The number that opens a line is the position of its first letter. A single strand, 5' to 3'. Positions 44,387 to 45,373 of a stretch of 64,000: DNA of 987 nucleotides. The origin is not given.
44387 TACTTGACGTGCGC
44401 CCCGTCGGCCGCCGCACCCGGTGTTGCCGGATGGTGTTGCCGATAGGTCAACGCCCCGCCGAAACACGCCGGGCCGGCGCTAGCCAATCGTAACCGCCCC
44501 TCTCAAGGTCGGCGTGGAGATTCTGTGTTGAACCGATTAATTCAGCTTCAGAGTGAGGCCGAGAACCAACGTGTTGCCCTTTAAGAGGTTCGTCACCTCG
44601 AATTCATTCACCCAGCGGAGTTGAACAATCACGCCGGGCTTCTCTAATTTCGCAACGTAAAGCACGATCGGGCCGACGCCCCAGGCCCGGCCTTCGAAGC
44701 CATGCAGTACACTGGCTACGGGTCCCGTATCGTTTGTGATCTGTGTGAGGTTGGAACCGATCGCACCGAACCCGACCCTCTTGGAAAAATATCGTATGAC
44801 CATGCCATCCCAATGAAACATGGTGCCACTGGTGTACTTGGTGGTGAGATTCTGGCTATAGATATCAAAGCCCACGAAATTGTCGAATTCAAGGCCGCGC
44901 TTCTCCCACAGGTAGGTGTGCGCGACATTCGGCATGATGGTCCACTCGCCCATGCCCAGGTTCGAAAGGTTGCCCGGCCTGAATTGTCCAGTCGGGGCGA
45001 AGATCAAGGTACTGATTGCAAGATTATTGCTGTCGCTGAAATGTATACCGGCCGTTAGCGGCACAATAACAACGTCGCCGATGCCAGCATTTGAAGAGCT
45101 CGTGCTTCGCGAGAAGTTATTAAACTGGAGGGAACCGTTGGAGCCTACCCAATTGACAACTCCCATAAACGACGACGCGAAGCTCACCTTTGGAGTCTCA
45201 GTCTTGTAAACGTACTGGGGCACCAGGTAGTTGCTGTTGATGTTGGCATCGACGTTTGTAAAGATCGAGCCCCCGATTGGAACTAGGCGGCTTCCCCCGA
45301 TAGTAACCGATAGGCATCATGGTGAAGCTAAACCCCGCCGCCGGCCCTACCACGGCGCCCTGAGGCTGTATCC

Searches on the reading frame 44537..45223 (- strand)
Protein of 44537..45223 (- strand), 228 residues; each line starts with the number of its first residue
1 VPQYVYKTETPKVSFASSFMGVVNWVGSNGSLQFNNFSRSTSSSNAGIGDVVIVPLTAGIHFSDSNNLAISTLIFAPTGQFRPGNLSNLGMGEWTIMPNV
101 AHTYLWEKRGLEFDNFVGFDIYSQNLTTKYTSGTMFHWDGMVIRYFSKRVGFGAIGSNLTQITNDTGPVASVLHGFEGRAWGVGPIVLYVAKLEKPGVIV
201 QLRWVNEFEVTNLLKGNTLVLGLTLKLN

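Call 25: search_protein_families(library=pfam, proteins=[window:44537-45223:-], max_evalue=0.001)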
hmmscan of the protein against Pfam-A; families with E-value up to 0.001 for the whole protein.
window:44537-45223:- (228 aa): 1 family
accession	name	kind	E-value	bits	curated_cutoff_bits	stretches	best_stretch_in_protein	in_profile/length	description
PF13557.12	Phenol_MetA_deg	-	6.5e-30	105.4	22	1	2-221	25-240/242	Putative MetA-pathway of phenol degradation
